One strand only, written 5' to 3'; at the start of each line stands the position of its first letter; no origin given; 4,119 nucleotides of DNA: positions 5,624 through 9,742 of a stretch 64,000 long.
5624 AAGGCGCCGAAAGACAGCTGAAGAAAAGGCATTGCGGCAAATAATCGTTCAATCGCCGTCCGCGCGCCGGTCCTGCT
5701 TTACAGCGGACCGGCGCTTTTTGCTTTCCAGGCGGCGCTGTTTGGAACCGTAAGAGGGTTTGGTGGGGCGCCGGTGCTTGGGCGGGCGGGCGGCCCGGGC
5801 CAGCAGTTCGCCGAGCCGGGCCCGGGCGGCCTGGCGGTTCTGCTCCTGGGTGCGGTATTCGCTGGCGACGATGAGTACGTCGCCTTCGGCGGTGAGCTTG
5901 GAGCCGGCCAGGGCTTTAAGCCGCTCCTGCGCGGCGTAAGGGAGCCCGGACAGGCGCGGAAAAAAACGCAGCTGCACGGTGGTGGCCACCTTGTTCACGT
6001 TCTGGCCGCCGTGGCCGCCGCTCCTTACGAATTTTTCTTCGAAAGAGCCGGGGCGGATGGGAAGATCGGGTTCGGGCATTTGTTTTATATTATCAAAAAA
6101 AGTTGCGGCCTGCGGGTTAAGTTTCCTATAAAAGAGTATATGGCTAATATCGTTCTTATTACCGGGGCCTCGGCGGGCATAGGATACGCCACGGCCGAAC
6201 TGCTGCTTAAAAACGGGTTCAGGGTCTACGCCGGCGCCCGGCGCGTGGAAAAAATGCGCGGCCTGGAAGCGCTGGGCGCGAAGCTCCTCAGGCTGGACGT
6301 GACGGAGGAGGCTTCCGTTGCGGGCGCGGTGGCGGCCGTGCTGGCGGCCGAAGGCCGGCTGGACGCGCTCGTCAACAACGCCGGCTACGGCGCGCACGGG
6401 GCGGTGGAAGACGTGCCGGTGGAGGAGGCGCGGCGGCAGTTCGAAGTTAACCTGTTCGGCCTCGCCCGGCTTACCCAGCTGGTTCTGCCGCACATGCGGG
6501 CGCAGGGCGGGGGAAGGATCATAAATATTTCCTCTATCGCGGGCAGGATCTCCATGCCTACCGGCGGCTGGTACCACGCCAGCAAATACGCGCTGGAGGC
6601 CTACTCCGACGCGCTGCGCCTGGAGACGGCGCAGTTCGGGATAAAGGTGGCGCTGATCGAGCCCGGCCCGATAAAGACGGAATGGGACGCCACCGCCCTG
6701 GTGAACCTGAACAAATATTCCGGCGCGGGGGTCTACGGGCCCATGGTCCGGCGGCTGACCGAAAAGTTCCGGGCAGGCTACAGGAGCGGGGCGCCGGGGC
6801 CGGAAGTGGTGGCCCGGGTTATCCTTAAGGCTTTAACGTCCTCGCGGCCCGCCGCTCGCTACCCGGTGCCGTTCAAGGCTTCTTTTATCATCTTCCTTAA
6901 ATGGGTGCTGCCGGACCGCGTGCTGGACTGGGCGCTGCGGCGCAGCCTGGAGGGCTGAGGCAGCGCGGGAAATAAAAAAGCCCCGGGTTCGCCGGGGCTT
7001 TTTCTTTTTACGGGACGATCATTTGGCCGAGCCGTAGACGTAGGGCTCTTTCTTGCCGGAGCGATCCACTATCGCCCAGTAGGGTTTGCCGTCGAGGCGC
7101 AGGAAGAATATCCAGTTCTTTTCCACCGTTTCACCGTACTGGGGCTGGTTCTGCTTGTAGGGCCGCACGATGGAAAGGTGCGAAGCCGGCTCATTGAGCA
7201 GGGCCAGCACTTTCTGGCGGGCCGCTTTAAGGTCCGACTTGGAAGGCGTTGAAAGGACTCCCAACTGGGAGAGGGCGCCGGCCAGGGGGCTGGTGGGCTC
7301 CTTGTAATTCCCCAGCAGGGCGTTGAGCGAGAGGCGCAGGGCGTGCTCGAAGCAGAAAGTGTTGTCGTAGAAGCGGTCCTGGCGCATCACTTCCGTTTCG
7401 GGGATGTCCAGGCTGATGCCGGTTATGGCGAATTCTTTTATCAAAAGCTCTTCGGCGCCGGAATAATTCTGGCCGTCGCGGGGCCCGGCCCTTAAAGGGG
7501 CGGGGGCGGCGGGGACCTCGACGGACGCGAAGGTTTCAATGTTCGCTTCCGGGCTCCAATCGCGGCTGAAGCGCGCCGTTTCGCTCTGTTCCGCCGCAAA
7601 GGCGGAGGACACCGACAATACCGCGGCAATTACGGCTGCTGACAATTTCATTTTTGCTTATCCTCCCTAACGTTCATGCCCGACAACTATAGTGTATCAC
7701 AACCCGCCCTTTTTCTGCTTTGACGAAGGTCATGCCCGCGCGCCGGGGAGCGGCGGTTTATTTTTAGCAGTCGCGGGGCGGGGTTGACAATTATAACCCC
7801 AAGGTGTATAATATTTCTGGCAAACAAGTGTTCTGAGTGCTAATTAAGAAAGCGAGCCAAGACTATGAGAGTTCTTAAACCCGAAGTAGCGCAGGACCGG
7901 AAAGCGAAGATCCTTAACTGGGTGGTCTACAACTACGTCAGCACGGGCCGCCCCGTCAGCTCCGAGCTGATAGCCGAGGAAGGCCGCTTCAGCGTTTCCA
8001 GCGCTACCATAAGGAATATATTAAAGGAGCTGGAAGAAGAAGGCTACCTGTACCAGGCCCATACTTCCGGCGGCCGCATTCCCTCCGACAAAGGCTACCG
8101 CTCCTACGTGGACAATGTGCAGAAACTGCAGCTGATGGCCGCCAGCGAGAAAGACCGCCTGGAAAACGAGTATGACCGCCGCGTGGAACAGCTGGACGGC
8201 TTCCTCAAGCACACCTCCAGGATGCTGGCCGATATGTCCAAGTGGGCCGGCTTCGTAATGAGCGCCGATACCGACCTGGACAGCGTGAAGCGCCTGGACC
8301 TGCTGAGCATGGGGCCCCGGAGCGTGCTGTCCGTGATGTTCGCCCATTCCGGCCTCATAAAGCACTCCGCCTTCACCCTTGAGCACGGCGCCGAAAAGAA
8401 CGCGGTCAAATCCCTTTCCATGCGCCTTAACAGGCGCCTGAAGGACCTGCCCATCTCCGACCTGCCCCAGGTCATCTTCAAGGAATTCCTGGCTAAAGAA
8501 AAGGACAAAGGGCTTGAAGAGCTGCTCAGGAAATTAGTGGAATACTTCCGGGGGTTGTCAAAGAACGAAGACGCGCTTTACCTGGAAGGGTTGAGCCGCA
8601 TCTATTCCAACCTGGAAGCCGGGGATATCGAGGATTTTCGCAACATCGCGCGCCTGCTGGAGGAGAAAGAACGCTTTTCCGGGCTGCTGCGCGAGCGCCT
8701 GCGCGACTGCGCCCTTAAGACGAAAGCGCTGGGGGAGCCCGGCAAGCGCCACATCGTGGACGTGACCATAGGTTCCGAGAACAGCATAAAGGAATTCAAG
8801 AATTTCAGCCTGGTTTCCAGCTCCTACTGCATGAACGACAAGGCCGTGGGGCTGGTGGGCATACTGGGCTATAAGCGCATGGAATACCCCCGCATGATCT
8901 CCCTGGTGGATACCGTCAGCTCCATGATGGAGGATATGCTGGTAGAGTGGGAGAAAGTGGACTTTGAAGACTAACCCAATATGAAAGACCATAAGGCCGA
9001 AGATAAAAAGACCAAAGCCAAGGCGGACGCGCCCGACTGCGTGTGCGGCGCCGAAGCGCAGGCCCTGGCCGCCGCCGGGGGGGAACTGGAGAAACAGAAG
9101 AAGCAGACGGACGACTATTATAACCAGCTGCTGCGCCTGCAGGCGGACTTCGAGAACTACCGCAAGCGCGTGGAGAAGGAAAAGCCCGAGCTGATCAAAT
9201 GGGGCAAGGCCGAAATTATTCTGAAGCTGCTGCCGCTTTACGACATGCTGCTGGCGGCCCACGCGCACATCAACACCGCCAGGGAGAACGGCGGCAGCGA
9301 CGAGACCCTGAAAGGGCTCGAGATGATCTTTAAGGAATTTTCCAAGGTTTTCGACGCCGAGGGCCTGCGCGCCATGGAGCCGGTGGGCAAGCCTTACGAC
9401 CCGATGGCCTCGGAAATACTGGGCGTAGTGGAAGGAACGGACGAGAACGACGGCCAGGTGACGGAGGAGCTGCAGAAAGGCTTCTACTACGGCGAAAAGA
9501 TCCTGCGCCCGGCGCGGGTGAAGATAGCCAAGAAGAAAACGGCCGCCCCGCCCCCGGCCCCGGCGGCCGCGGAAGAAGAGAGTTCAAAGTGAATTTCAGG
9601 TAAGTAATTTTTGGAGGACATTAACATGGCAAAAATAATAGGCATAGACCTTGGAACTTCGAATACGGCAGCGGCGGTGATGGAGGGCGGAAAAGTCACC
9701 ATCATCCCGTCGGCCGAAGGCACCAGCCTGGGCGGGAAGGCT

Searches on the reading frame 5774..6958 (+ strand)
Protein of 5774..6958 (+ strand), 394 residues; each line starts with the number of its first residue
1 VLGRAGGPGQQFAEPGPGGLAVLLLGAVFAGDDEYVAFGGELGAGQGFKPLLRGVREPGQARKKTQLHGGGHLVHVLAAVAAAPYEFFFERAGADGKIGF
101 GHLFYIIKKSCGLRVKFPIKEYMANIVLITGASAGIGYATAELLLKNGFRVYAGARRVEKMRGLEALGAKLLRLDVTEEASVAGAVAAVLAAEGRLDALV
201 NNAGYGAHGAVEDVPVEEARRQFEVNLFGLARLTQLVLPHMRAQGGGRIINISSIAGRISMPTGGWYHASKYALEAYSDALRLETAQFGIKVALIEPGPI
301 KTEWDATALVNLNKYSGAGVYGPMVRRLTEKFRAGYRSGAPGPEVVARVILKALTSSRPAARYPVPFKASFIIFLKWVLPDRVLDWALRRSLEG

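Call 8: search_protein_families(library=pfam, proteins=[window:5774-6958:+], max_evalue=0.001)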
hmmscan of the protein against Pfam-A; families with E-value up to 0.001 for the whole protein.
window:5774-6958:+ (394 aa): 5 families
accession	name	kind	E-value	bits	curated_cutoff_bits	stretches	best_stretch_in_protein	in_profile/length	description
PF00106.31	adh_short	-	2.2e-48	164.8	26.6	1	126-306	2-188/195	short chain dehydrogenase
PF13561.12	adh_short_C2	-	2.4e-38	132.5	27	1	131-304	1-180/236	Enoyl-(Acyl carrier protein) reductase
PF08659.16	KR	-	3.1e-10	40.7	22.6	1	127-282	3-164/180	KR domain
PF13460.12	NAD_binding_10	-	6.7e-08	33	27.2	1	131-300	1-146/184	NAD(P)H-binding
PF01370.27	Epimerase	-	3.2e-07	30.5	20.9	1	127-281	1-156/240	NAD dependent epimerase/dehydratase family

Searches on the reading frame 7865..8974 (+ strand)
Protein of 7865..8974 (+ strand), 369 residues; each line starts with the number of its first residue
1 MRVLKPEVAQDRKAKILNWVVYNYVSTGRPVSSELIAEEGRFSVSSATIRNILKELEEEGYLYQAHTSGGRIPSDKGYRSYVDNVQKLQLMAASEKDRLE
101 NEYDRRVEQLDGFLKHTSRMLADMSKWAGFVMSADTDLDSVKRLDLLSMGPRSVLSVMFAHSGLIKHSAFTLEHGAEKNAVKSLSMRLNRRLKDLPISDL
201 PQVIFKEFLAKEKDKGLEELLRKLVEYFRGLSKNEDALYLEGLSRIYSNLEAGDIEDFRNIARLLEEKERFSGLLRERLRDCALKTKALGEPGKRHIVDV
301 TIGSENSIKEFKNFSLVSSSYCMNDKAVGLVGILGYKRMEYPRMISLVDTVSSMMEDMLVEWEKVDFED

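Call 8: search_protein_families(library=pfam, proteins=[window:7865-8974:+], max_evalue=0.001)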
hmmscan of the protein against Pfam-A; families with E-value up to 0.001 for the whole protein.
window:7865-8974:+ (369 aa): 1 family
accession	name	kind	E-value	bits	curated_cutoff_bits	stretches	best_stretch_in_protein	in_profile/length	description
PF01628.27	HrcA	-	8.6e-45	153.8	22.2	1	112-345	2-215/215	HrcA protein C terminal domain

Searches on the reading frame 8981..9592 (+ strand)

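Call 8: search_protein_families(library=pfam, proteins=[window:8981-9592:+], max_evalue=0.001)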
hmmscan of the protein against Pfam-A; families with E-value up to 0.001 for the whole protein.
window:8981-9592:+ (203 aa): 1 family
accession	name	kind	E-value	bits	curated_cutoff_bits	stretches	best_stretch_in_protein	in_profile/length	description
PF01025.24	GrpE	-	5e-37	127.6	25.8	1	25-184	9-165/165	GrpE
